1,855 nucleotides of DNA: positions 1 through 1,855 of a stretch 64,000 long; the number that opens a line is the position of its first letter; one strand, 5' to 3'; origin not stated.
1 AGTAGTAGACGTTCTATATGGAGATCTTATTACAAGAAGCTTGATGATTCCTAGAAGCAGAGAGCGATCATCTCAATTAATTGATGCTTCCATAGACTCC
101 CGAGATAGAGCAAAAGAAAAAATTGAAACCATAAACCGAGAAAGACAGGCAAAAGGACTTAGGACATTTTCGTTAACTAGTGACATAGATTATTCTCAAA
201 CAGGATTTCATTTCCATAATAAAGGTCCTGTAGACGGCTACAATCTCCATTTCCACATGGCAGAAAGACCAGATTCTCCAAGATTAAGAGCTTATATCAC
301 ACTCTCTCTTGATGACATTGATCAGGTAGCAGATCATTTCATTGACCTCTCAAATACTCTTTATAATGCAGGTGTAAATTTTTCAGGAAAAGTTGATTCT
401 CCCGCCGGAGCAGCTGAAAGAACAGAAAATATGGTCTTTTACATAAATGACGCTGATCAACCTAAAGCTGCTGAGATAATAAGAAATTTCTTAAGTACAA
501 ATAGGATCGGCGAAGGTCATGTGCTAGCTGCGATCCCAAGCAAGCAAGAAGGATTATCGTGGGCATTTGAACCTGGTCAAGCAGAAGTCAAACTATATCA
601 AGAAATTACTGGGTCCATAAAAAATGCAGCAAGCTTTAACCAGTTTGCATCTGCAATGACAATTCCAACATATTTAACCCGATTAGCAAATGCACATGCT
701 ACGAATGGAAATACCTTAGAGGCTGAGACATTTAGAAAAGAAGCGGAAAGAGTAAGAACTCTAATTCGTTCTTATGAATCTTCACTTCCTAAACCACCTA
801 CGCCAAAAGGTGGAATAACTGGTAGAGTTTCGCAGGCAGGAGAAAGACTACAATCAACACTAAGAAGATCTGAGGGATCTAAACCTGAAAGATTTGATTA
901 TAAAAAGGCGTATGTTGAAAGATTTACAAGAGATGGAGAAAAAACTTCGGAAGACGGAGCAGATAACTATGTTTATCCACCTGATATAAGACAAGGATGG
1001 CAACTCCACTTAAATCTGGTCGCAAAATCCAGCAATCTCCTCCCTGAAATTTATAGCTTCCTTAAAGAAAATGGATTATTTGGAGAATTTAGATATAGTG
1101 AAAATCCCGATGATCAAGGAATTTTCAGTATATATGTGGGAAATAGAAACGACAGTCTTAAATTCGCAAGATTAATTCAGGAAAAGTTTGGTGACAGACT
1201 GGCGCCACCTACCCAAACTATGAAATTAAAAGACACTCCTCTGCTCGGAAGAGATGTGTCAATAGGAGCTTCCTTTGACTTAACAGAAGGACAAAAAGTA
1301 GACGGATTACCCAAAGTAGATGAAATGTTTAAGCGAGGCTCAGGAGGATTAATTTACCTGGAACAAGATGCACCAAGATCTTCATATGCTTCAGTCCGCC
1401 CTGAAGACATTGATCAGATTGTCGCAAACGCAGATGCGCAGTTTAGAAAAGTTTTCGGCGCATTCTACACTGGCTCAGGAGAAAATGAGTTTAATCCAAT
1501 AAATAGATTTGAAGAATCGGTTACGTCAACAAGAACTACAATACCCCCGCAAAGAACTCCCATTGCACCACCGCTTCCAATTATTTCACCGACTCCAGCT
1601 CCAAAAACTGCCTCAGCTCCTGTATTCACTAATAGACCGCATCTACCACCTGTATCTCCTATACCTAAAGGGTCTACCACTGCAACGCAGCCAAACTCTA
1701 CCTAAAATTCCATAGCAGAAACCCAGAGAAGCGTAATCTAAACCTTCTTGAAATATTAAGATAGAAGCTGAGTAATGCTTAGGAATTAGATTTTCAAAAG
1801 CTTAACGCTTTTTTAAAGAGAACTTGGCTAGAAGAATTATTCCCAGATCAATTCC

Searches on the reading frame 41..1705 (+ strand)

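Call 25: search_protein_families(library=pfam, proteins=[window:41-1705:+], max_evalue=0.001)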
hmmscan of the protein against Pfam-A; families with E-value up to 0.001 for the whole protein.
window:41-1705:+ (554 aa): 1 family
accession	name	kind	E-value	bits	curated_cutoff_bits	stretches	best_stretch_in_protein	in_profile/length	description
PF17914.6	HopA1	-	0.00093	19.6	22.7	0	75-155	19-96/170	HopA1 effector protein family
